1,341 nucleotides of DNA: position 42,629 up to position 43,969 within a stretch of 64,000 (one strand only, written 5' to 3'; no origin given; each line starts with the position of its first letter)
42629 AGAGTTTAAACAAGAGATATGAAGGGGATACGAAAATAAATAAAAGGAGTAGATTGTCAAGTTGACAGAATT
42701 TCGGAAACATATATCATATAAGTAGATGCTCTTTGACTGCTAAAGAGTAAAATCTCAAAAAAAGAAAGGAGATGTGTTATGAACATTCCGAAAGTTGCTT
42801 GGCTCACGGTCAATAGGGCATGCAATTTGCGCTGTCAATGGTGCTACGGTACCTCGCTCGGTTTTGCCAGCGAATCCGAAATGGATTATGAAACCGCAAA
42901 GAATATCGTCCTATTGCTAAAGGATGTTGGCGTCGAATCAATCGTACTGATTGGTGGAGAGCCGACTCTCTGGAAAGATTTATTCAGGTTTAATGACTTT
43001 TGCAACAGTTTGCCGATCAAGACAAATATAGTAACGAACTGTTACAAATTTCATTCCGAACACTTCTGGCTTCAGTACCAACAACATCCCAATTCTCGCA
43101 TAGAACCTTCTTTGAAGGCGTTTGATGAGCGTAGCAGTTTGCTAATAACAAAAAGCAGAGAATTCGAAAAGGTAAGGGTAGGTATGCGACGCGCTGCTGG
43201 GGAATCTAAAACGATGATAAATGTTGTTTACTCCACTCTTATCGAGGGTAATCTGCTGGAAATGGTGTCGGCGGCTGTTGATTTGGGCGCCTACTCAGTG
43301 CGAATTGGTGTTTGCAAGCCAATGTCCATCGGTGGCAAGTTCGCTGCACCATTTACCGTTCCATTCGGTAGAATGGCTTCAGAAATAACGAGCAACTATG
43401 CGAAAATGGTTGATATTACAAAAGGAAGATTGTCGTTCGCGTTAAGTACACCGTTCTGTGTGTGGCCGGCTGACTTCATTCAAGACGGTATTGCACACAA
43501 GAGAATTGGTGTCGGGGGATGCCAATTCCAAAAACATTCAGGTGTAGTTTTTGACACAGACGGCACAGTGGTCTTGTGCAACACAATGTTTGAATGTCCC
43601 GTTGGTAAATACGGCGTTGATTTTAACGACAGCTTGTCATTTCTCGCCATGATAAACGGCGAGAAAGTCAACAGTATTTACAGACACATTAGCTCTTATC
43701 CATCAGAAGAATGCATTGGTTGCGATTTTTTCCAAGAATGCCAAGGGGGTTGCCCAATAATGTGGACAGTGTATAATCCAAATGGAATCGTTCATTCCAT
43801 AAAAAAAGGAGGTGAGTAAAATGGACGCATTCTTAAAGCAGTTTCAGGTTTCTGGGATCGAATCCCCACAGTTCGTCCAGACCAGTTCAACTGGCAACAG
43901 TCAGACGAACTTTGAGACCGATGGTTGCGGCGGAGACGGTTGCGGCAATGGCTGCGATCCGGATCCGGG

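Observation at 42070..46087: Putative RiPP locus: SET-domain protein, radical SAM/SPASM maturase, unannotated Cys-rich precursor, prolyl oligopeptidase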

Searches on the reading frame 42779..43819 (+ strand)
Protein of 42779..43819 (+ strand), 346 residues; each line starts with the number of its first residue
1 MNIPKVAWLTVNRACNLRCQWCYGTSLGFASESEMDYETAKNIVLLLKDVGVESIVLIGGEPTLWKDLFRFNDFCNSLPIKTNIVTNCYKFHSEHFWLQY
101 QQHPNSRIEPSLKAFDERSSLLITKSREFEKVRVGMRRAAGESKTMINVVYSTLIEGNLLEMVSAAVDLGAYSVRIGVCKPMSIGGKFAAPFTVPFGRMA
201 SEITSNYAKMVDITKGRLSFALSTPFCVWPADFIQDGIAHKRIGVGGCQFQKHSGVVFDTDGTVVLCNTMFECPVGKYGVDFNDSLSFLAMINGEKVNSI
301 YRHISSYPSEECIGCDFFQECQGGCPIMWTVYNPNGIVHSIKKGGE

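Call 3: search_protein_families(library=pfam, proteins=[window:42779-43819:+], max_evalue=0.01)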
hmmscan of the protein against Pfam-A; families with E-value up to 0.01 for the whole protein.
window:42779-43819:+ (346 aa): 3 families
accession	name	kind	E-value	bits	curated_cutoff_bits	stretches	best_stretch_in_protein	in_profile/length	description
PF04055.27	Radical_SAM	-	2.3e-12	47.8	29.5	1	11-144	3-142/166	Radical SAM superfamily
PF13353.11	Fer4_12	-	8.7e-05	23.3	22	1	14-67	14-66/137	4Fe-4S single cluster domain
PF20723.3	Pellino_RING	-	0.0039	17.7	22.6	0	192-230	89-127/144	Pellino, RING domain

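Call 4: search_protein_families(library=ncbifam, proteins=[window:42779-43819:+], max_evalue=0.01)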
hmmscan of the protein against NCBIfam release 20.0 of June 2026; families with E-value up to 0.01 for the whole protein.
window:42779-43819:+ (346 aa): 56 families (the best 25 are shown)
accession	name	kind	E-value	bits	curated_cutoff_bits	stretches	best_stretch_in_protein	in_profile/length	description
TIGR02668.1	moaA_archaeal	equivalog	3.9e-15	55.6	325.25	1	9-206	14-213/303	GTP 3',8-cyclase MoaA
NF045574.1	sacti_mat_StsB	exception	1.3e-13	50.7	625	1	8-88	99-178/466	StsB family radical SAM/SPASM domain sactipeptide maturase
TIGR02666.1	moaA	equivalog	1.9e-13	50.1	284.05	1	10-166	15-180/336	GTP 3',8-cyclase MoaA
NF001199.0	PRK00164.2-1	equivalog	2.4e-13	49.9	231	1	9-162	16-171/308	GTP 3',8-cyclase MoaA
TIGR04054.1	rSAM_NirJ1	equivalog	9.7e-13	47.5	650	1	4-89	36-120/387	putative heme d1 biosynthesis radical SAM protein NirJ1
NF038283.1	viperin_w_prok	equivalog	1.4e-11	44.1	180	1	11-101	8-103/281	viperin family antiviral radical SAM protein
TIGR04051.1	rSAM_NirJ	equivalog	1.8e-11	43.6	515.45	1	4-93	2-90/354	heme d1 biosynthesis radical SAM protein NirJ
NF047865.1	rSAM_PapB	equivalog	3.9e-11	42.8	340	1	9-70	7-72/330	PapB family radical SAM/SPASM ranthipeptide maturase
TIGR04080.1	rSAM_pep_cyc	equivalog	8.1e-11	41.3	500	1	14-326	116-421/440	KxxxW cyclic peptide radical SAM maturase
TIGR03962.1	mycofact_rSAM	equivalog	1.7e-10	40.6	265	1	11-183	18-189/339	mycofactocin radical SAM maturase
TIGR02109.1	PQQ_syn_pqqE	equivalog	2.4e-10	39.9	381.35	1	8-180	10-183/358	pyrroloquinoline quinone biosynthesis protein PqqE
TIGR04055.1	rSAM_NirJ2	equivalog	4.1e-10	39.7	500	1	6-173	2-168/326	putative heme d1 biosynthesis radical SAM protein NirJ2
NF049973.1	radical_Rv1681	equivalog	4.8e-10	38.9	380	1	8-93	75-159/326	Rv1681 family radical SAM protein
TIGR04546.1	rSAM_ahbC_deAc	equivalog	9.5e-10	37.8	650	1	4-93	39-127/390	12,18-didecarboxysiroheme deacetylase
TIGR04317.1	W_rSAM_matur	equivalog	1.7e-09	37.2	380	1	8-121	7-119/349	tungsten cofactor oxidoreductase radical SAM maturase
TIGR04085.1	rSAM_more_4Fe4S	domain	1.3e-07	31.9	27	1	248-332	1-81/93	SPASM domain-containing protein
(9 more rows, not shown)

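Call 5: find_homologous_proteins(query=window:42779-43819:+)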
Query window:42779-43819:+ (346 aa): 73 proteins with E <= 0.001 among 1453 candidates.
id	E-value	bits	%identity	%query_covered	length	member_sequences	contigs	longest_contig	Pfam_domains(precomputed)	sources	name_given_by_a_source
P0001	6.0e-240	813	100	100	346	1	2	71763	PF04055.28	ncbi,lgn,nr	ncbi:MAG: radical SAM protein [Candidatus Kaiserbacteria bacterium]|nr:radical SAM protein [Candidat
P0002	3.1e-207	705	85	100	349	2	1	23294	PF04055.28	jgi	-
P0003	7.6e-199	678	81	100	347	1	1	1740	PF04055.28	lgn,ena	-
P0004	1.9e-174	598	70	98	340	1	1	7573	PF04055.28,PF13353.12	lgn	-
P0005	2.9e-174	597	70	99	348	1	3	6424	PF04055.28,PF13353.12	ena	-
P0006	3.2e-174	597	71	100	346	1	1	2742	PF04055.28,PF13353.12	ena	-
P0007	4.6e-168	577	69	99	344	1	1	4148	PF04055.28,PF13353.12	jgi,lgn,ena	-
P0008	2.0e-167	575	68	100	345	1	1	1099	PF04055.28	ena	-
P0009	1.2e-165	569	67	99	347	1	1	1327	PF04055.28,PF13353.12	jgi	jgi:radical SAM protein with 4Fe4S-binding SPASM domain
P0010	6.3e-165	566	82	84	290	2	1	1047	-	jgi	jgi:radical SAM protein with 4Fe4S-binding SPASM domain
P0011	2.8e-164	564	67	100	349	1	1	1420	PF04055.28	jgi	-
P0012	2.8e-163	561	66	100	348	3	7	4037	PF04055.28,PF13353.12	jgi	jgi:radical SAM protein with 4Fe4S-binding SPASM domain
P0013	3.4e-163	561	66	100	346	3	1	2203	PF04055.28,PF13353.12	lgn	-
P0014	4.5e-163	560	66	99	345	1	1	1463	PF04055.28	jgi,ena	-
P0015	1.2e-162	559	66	99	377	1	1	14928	PF04055.28,PF13353.12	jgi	jgi:radical SAM protein with 4Fe4S-binding SPASM domain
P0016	9.3e-162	556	66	99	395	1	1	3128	PF04055.28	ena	-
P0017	1.7e-159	548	64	98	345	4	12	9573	PF04055.28,PF13353.12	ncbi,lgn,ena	-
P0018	9.2e-152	523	60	100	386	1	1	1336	PF04055.28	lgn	-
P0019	1.0e-150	520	62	99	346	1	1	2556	PF04055.28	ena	-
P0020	2.3e-146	505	61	99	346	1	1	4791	PF04055.28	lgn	-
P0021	9.5e-146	503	61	99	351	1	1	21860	PF04055.28,PF13353.12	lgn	-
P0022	2.4e-144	499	61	99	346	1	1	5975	PF04055.28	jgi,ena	-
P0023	8.1e-144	497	61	97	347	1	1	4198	PF04055.28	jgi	jgi:radical SAM protein with 4Fe4S-binding SPASM domain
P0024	1.6e-142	493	64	90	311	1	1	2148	PF04055.28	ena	-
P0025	2.5e-140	485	63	90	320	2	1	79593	PF04055.28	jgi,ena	-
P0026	5.8e-132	458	53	100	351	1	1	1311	PF04055.28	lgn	-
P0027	7.4e-132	458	61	88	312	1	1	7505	PF04055.28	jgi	jgi:radical SAM protein with 4Fe4S-binding SPASM domain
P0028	6.8e-131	454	70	77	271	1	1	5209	PF04055.28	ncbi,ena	-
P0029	2.0e-129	450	53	100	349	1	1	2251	PF04055.28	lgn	-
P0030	2.0e-129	449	51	98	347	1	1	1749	PF04055.28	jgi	jgi:radical SAM protein with 4Fe4S-binding SPASM domain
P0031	6.8e-128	444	54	99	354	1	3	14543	PF04055.28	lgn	-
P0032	3.4e-127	442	52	99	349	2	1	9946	PF04055.28,PF13353.12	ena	-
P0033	6.8e-127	441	50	98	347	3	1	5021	PF04055.28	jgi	-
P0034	7.8e-127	441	53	99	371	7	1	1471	PF04055.28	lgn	-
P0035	1.0e-123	431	52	100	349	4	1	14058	PF04055.28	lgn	-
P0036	9.6e-123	428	51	98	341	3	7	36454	PF04055.28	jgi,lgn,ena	-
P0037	2.8e-122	426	49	98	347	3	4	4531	PF04055.28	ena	-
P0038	8.8e-122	424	52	98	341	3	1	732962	PF04055.28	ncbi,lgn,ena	-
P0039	8.2e-115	401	48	99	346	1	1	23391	PF04055.28,PF13353.12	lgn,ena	-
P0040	5.3e-107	376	52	90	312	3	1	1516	PF04055.28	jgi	-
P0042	1.9e-91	325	41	96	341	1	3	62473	PF04055.28,PF13353.12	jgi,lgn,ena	-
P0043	5.8e-90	320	41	98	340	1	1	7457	PF04055.28,PF13353.12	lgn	-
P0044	8.0e-88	313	40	97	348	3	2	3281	PF04055.28,PF13353.12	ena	-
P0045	2.6e-87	311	40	98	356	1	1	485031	PF04055.28,PF13353.12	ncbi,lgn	-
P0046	8.1e-86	306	38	99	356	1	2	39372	PF04055.28,PF13353.12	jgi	-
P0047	1.3e-85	305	39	99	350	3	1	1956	PF04055.28,PF13353.12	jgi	-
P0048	5.2e-85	303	38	97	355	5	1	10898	PF04055.28,PF13353.12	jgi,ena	jgi:radical SAM protein with 4Fe4S-binding SPASM domain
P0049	6.8e-85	303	39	96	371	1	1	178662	PF04055.28,PF13353.12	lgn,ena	-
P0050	4.9e-84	300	39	97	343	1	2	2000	PF04055.28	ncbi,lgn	-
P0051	1.4e-83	299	39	96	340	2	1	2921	PF04055.28,PF13353.12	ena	-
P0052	4.3e-83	297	39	97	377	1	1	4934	PF04055.28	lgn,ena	-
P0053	5.2e-83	297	37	98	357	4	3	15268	PF04055.28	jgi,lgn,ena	-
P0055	1.7e-82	295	37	99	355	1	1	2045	PF04055.28,PF13353.12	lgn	-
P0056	2.2e-82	295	38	99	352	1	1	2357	PF04055.28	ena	-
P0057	2.2e-82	295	39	97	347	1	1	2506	PF04055.28,PF13353.12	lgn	-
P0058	1.0e-81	293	38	96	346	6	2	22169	PF04055.28,PF13353.12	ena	-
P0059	1.3e-81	292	38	94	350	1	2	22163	PF04055.28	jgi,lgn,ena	-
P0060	1.6e-78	282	38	96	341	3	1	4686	PF04055.28,PF13353.12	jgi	-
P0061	5.2e-77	277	37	97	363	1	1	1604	PF04055.28,PF13353.12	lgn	-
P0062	2.7e-76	275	38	97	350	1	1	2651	PF04055.28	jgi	jgi:radical SAM protein with 4Fe4S-binding SPASM domain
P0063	1.3e-73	266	35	97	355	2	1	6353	PF04055.28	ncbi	-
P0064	2.9e-71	258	37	89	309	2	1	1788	PF04055.28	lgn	-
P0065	5.1e-71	257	46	71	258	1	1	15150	PF04055.28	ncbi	-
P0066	1.7e-70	256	36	97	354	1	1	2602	PF04055.28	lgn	-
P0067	2.6e-67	245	34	98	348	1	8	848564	PF04055.28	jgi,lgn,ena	-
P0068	4.4e-66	241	35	97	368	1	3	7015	PF04055.28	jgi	jgi:radical SAM protein with 4Fe4S-binding SPASM domain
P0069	8.3e-60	221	33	99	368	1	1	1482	PF04055.28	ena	-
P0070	9.4e-59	217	33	87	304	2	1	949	PF04055.28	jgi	jgi:radical SAM protein with 4Fe4S-binding SPASM domain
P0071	2.3e-37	147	29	93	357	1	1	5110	PF04055.28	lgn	-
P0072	2.8e-30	123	29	97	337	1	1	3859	PF04055.28,PF13353.12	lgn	-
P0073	6.1e-27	112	28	94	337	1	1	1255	PF04055.28,PF13353.12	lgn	-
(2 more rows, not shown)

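Call 9: find_related_loci(query=A1, collection=genome_contigs, flank=6000)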
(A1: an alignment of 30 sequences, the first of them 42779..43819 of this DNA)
Query A1 (346 aa) in genome_contigs; peptide patterns used: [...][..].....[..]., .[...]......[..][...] (x = any residue, [..] = any of these).
387 stretches matched a pattern; 239 encode a relative of the query (tblastn E <= 1e-3); the best 80 are kept; 80 distinct loci.
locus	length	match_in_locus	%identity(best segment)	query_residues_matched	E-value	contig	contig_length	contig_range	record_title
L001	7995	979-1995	64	4-343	6e-162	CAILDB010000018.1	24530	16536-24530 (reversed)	uncultured bacterium isolate MJ130729B_bin-744 genome assembly, contig: bin-744:18/29, whole genome shotgun sequence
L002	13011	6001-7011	59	3-340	3e-145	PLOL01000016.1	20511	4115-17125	MAG: Patescibacteria group bacterium isolate bog_1341 73.20120700_S3X.70_contig_19899, whole genome shotgun sequence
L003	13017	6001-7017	52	1-339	1e-125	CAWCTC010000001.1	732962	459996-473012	MAG: uncultured bacterium isolate MFD01476.bin.2.188 genome assembly, contig: contig_65275, whole genome shotgun sequenc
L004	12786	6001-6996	41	3-334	9e-92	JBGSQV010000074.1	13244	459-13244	MAG: Candidatus Paceibacteria bacterium isolate JTS-AC341 k141_1577188, whole genome shotgun sequence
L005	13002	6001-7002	41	5-338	1e-90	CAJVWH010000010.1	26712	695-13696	TPA_asm: uncultured bacterium isolate DRR093004_bin.40_MetaBAT_v2.12.1_MAG genome assembly, contig: NODE_1087_length_267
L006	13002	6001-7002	39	4-338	9e-88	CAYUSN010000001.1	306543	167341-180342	MAG TPA_asm: uncultured Candidatus Saccharibacteria bacterium isolate SRP323723_co1_13 genome assembly, contig: NODE_12_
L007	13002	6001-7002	37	4-338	4e-87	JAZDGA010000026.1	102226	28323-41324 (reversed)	MAG: Candidatus Vogelbacteria bacterium isolate MEGAHIT-group-0.230 k141_9418184, whole genome shotgun sequence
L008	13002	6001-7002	41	4-338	1e-86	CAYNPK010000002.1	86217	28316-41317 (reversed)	MAG TPA_asm: uncultured Candidatus Saccharibacteria bacterium isolate SRP263991_co4_20 genome assembly, contig: NODE_168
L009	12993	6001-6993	39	3-334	4e-86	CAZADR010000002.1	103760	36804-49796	MAG TPA_asm: uncultured Candidatus Saccharibacteria bacterium isolate ERP113451_co1_17 genome assembly, contig: NODE_99_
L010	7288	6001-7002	38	5-338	5e-86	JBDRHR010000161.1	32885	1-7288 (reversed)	MAG: Nitrospirota bacterium isolate MEGAHIT-group-1.534 k141_12850506, whole genome shotgun sequence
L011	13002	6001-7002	39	5-338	5e-86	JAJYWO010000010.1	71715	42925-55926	MAG: bacterium isolate FK3.bin121 NODE_625_length_71715_cov_1.441485, whole genome shotgun sequence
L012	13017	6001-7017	38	2-338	6e-84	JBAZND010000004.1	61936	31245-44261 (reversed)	MAG: Parcubacteria group bacterium isolate SO_2017_LW4_59 scaffold_1281_c1_LW137-91_2017, whole genome shotgun sequence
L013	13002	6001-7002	39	4-339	1e-83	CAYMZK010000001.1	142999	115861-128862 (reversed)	MAG TPA_asm: uncultured Candidatus Saccharibacteria bacterium isolate SRP141376_co2_311 genome assembly, contig: NODE_25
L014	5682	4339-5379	38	3-346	1e-83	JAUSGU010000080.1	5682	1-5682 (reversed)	MAG: bacterium isolate E14_metabat.bin.148 E14_k141_445797, whole genome shotgun sequence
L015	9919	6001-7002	38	5-338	5e-83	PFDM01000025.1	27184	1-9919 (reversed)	MAG: Parcubacteria group bacterium CG10_big_fil_rev_8_21_14_0_10_38_31 CG10_8_21_14_0.10_scaffold_12080_c, whole genome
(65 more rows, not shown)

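Call 19: search_protein_families(library=ncbifam, alignment_id=A1, max_evalue=0.00001)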
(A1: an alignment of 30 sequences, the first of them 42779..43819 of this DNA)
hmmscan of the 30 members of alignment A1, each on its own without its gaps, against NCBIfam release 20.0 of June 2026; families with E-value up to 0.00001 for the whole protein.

A. member 1, window:42779-43819:+ (346 aa): 33 families (the best 25 are shown)
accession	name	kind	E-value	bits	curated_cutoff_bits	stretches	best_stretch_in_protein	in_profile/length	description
TIGR02668.1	moaA_archaeal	equivalog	3.9e-15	55.6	325.25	1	9-206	14-213/303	GTP 3',8-cyclase MoaA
NF045574.1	sacti_mat_StsB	exception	1.3e-13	50.7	625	1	8-88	99-178/466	StsB family radical SAM/SPASM domain sactipeptide maturase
TIGR02666.1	moaA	equivalog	1.9e-13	50.1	284.05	1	10-166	15-180/336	GTP 3',8-cyclase MoaA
NF001199.0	PRK00164.2-1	equivalog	2.4e-13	49.9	231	1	9-162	16-171/308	GTP 3',8-cyclase MoaA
TIGR04054.1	rSAM_NirJ1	equivalog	9.7e-13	47.5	650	1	4-89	36-120/387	putative heme d1 biosynthesis radical SAM protein NirJ1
NF038283.1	viperin_w_prok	equivalog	1.4e-11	44.1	180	1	11-101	8-103/281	viperin family antiviral radical SAM protein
TIGR04051.1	rSAM_NirJ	equivalog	1.8e-11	43.6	515.45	1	4-93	2-90/354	heme d1 biosynthesis radical SAM protein NirJ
NF047865.1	rSAM_PapB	equivalog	3.9e-11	42.8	340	1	9-70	7-72/330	PapB family radical SAM/SPASM ranthipeptide maturase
TIGR04080.1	rSAM_pep_cyc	equivalog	8.1e-11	41.3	500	1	14-326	116-421/440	KxxxW cyclic peptide radical SAM maturase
TIGR03962.1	mycofact_rSAM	equivalog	1.7e-10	40.6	265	1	11-183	18-189/339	mycofactocin radical SAM maturase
TIGR02109.1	PQQ_syn_pqqE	equivalog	2.4e-10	39.9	381.35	1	8-180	10-183/358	pyrroloquinoline quinone biosynthesis protein PqqE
TIGR04055.1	rSAM_NirJ2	equivalog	4.1e-10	39.7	500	1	6-173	2-168/326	putative heme d1 biosynthesis radical SAM protein NirJ2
NF049973.1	radical_Rv1681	equivalog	4.8e-10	38.9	380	1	8-93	75-159/326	Rv1681 family radical SAM protein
TIGR04546.1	rSAM_ahbC_deAc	equivalog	9.5e-10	37.8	650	1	4-93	39-127/390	12,18-didecarboxysiroheme deacetylase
TIGR04317.1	W_rSAM_matur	equivalog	1.7e-09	37.2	380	1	8-121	7-119/349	tungsten cofactor oxidoreductase radical SAM maturase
TIGR04085.1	rSAM_more_4Fe4S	domain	1.3e-07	31.9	27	1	248-332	1-81/93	SPASM domain-containing protein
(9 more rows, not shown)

B. families by the number of members that match (of 30 scanned): 73 families (the first 25 are shown)
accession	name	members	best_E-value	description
TIGR04054.1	rSAM_NirJ1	29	1.7e-24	putative heme d1 biosynthesis radical SAM protein NirJ1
TIGR02668.1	moaA_archaeal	29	1.1e-23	GTP 3',8-cyclase MoaA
NF001199.0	PRK00164.2-1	29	1.3e-23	GTP 3',8-cyclase MoaA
TIGR04055.1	rSAM_NirJ2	29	8e-23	putative heme d1 biosynthesis radical SAM protein NirJ2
TIGR02666.1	moaA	29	2.8e-20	GTP 3',8-cyclase MoaA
TIGR04347.1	pseudo_SAM_Halo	29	1.1e-19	TIGR04347 family pseudo-SAM/SPASM protein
NF038283.1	viperin_w_prok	29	1.5e-18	viperin family antiviral radical SAM protein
TIGR04051.1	rSAM_NirJ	29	1.5e-18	heme d1 biosynthesis radical SAM protein NirJ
TIGR04546.1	rSAM_ahbC_deAc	29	1.6e-18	12,18-didecarboxysiroheme deacetylase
NF045574.1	sacti_mat_StsB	29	6.9e-18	StsB family radical SAM/SPASM domain sactipeptide maturase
TIGR04545.1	rSAM_ahbD_hemeb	29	2.8e-17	heme b synthase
NF047865.1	rSAM_PapB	29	5.3e-17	PapB family radical SAM/SPASM ranthipeptide maturase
NF049973.1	radical_Rv1681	29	1e-14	Rv1681 family radical SAM protein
NF045646.2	rSAM_Se_TrsS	29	6.7e-13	radical SAM (seleno)protein TrsS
TIGR04085.1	rSAM_more_4Fe4S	29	7.9e-10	SPASM domain-containing protein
TIGR03942.1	sulfatase_rSAM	24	8.1e-14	anaerobic sulfatase maturase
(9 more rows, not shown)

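Call 20: search_solved_structures(query=A1, max_evalue=0.001, show_alignments=2)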
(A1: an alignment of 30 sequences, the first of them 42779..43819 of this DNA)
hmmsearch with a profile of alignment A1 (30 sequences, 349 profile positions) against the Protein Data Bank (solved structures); distinct sequences matched with E-value up to 0.001: 30.
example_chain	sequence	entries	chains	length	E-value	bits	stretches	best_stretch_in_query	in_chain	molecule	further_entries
5v1q_A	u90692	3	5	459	1.4e-19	73.5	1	20-339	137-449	Radical SAM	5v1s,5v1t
6efn_A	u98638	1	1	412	6.4e-13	51.6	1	14-205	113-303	Sporulation killing factor maturation protein SkfB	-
9dfw_A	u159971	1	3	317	6.2e-12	48.3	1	17-133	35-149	Radical SAM core domain-containing protein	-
9dgw_A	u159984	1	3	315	6.4e-12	48.3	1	17-133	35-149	Radical SAM core domain-containing protein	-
6b4c_A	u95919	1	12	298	6.4e-12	48.3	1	17-133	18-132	Viperin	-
7n7i_A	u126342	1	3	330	7.7e-12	48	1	17-133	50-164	Viperin-like enzyme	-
2fb2_A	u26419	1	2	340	8.5e-12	47.9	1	14-211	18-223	Molybdenum cofactor biosynthesis protein A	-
1tv7_A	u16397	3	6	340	8.8e-12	47.8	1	14-211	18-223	Molybdenum cofactor biosynthesis protein A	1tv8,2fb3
6c8v_A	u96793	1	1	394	9.7e-12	47.7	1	19-230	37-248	Coenzyme PQQ synthesis protein E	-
9dfn_A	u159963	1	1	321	3.5e-11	45.9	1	17-156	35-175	Radical SAM core domain-containing protein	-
9dfu_A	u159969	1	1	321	3.5e-11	45.9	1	17-147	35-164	Radical SAM core domain-containing protein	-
5wgg_A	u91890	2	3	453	3.8e-11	45.7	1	7-162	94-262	Radical SAM domain protein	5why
7n7h_A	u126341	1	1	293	3.5e-10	42.6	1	17-191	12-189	VIPERIN-LIKE ENZYME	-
7tol_A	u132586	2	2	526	3.7e-10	42.5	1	10-211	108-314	glycerol dibiphytanyl glycerol tetraether - macrocyclic archaeol synthase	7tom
4k37_A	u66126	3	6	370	1.6e-08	37.1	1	20-329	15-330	Anaerobic sulfatase-maturating enzyme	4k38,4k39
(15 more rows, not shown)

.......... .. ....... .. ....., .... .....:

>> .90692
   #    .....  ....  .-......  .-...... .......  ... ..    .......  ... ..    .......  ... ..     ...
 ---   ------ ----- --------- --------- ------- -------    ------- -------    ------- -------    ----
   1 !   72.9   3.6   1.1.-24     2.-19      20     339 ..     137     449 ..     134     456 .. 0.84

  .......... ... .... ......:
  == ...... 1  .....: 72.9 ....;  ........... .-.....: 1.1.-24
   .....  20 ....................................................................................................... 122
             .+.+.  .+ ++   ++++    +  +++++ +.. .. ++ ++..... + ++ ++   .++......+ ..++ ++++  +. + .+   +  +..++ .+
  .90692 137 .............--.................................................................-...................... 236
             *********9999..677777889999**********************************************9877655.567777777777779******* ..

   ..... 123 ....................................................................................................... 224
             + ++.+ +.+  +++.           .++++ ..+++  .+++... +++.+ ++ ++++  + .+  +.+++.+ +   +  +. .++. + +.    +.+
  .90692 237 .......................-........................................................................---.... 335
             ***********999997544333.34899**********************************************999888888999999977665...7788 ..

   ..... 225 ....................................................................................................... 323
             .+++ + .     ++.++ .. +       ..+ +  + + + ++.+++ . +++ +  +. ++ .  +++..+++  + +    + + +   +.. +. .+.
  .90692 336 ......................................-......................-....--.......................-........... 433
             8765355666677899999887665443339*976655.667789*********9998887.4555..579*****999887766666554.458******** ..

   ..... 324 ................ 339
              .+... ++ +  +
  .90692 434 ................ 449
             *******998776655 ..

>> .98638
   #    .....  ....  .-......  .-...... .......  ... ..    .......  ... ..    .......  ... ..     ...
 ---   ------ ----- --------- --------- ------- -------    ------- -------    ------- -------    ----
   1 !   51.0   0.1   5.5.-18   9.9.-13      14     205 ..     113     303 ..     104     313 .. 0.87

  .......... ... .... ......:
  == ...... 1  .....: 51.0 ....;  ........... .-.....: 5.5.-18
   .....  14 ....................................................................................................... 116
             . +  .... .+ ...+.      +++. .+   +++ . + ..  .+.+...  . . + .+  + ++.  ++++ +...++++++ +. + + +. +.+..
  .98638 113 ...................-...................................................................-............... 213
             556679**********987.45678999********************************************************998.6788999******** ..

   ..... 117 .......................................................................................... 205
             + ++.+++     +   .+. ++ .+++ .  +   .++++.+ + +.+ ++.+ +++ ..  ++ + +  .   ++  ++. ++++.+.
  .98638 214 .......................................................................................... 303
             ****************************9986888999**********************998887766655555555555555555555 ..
